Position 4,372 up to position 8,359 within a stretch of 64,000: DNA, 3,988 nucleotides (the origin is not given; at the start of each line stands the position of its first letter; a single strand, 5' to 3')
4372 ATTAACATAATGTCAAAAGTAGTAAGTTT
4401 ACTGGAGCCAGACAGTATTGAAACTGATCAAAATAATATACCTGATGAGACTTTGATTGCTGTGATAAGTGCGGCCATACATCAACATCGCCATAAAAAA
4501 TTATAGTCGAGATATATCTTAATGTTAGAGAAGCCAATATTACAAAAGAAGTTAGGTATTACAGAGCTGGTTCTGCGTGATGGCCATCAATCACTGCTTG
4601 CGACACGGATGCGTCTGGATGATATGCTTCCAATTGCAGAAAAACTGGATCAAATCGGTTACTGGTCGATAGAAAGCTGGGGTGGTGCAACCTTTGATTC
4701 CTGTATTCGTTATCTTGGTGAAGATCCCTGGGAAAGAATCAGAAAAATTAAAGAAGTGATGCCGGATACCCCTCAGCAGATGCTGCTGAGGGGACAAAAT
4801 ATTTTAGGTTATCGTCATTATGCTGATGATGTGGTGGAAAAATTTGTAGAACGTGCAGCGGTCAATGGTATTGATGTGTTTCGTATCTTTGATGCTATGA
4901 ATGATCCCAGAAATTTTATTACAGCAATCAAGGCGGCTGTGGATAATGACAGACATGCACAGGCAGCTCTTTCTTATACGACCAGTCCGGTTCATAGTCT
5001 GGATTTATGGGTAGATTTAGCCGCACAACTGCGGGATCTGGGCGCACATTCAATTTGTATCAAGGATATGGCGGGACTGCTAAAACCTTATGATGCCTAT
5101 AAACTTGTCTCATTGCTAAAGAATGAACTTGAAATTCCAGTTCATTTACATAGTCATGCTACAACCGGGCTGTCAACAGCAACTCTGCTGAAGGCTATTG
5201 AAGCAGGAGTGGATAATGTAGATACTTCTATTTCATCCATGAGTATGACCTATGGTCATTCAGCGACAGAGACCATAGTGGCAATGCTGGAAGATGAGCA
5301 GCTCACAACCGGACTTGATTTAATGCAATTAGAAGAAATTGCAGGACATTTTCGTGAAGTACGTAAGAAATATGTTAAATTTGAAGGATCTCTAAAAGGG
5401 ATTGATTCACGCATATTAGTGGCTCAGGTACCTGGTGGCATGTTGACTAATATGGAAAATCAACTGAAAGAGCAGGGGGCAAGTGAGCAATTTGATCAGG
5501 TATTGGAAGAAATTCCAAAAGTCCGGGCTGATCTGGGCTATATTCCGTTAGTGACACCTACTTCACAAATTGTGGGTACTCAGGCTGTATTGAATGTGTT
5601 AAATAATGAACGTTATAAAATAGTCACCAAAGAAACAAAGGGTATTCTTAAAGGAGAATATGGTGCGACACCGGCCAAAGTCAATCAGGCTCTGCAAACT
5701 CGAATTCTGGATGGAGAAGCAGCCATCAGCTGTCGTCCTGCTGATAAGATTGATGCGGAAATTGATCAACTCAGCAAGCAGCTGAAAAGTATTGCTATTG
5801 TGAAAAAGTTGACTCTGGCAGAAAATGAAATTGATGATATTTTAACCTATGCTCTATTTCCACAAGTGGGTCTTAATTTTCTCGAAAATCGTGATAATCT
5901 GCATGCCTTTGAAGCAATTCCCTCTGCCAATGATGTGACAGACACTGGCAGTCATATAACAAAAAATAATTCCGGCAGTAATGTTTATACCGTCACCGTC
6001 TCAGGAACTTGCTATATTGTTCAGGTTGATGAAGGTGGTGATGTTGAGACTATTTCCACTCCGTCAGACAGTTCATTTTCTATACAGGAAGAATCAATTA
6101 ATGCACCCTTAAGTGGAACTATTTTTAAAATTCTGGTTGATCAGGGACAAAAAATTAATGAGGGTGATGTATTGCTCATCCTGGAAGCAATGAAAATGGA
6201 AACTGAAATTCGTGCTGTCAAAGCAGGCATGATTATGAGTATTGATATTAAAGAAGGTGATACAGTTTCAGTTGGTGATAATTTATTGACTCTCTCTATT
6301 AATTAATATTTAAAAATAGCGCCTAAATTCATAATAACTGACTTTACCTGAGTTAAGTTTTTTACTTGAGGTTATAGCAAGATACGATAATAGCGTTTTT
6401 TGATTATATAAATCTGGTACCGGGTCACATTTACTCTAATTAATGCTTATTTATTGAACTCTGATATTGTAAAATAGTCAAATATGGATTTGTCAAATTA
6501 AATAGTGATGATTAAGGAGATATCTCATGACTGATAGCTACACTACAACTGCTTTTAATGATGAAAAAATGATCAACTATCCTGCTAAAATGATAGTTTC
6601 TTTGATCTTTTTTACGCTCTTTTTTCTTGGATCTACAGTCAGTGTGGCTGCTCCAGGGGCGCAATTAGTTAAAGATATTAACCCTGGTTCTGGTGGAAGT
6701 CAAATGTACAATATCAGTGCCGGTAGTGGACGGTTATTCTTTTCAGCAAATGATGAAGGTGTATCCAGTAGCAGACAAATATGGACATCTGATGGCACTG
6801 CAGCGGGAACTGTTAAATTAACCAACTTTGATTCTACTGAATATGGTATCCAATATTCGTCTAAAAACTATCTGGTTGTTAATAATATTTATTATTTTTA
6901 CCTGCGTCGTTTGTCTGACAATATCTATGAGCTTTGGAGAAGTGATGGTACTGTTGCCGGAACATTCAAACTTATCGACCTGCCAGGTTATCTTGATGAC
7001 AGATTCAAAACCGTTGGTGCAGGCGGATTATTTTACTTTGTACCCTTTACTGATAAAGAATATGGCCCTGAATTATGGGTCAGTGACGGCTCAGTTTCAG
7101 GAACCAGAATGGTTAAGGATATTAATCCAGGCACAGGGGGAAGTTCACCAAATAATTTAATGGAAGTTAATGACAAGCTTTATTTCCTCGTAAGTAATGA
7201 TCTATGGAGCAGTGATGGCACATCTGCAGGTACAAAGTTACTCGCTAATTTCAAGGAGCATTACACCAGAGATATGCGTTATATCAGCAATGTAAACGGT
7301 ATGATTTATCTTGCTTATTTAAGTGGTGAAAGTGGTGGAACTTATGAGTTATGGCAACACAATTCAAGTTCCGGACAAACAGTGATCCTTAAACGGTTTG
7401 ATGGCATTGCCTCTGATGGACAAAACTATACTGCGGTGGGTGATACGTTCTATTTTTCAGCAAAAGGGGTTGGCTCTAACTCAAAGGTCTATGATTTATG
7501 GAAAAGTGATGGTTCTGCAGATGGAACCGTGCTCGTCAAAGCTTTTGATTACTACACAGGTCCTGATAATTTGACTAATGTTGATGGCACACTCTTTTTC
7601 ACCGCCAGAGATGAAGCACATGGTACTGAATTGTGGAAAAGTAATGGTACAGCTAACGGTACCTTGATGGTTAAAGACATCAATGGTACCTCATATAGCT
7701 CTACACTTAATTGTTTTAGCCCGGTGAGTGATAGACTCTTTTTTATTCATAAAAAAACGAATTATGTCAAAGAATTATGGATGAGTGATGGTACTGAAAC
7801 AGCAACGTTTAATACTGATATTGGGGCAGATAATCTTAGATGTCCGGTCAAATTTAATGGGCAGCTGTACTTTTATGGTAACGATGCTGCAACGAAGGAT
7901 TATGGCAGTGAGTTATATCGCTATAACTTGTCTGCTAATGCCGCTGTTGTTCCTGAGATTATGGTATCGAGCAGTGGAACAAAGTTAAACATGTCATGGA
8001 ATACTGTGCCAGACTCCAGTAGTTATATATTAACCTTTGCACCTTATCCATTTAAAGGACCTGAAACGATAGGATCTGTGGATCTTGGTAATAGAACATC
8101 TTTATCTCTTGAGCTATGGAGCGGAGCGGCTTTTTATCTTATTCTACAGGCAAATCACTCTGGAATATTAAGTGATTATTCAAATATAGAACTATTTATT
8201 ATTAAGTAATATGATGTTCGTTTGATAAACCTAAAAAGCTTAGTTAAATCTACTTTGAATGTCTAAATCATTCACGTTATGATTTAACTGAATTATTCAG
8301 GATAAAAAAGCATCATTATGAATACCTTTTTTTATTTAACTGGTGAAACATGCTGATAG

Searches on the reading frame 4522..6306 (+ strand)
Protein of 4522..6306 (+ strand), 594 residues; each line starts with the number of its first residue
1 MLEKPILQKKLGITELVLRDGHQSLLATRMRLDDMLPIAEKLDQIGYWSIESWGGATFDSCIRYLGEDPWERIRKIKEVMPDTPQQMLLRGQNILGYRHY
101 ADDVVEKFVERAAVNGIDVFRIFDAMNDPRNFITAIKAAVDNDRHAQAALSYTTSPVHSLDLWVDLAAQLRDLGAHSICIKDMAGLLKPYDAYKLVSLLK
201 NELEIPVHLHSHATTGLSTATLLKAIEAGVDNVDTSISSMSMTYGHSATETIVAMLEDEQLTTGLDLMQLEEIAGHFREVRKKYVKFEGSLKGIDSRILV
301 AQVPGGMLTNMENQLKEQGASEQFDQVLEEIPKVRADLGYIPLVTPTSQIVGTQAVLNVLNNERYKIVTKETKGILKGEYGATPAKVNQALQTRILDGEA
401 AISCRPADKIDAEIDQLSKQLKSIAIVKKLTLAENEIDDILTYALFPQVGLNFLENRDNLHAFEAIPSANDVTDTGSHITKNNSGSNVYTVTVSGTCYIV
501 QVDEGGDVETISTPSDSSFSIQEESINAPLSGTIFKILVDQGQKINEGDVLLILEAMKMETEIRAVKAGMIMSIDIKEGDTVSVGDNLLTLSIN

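Call 70: search_protein_families(library=pfam, proteins=[window:4522-6306:+], max_evalue=0.001)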
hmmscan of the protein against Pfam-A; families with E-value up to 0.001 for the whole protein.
window:4522-6306:+ (594 aa): 6 families
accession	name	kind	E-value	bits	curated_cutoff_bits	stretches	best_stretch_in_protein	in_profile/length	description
PF02436.23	PYC_OADA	-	3.4e-57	193.9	27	1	298-474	1-172/201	Conserved carboxylase domain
PF00682.25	HMGL-like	-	1e-22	81.2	29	1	13-274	4-257/260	HMGL-like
PF00364.28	Biotin_lipoyl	-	1.7e-17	63.4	22.1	1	526-591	3-73/73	Biotin-requiring enzyme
PF13533.13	Biotin_lipoyl_2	-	2e-09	37.5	29.8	1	526-555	3-32/32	Biotin-lipoyl like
PF13437.12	HlyD_3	-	6.5e-06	27.3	22.2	0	563-591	2-30/106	HlyD family secretion protein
PF16576.10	HlyD_D23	-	0.00043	20.1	30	0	522-555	107-140/214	Barrel-sandwich domain of CusB or HlyD membrane-fusion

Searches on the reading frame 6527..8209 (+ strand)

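Call 4: search_protein_families(library=pfam, proteins=[window:6527-8209:+], max_evalue=1)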
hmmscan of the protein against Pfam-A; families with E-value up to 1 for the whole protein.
window:6527-8209:+ (560 aa): 2 families
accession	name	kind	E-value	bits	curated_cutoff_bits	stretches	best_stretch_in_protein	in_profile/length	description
PF19410.4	DUF5980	-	0.0062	17.4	27.1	0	412-439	71-97/97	Family of unknown function (DUF5980)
PF07538.16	ChW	-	0.07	13.4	22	0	184-193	10-19/35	Clostridial hydrophobic W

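Call 5: search_protein_families(library=ncbifam, proteins=[window:6527-8209:+], max_evalue=1)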
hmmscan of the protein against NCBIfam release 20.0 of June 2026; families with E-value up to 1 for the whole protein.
window:6527-8209:+ (560 aa): 1 family
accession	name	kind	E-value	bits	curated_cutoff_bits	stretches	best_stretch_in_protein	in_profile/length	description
TIGR04534.2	ELWxxDGT_rpt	domain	4.4e-74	244.4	65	8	354-395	1-42/47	ELWxxDGT repeat protein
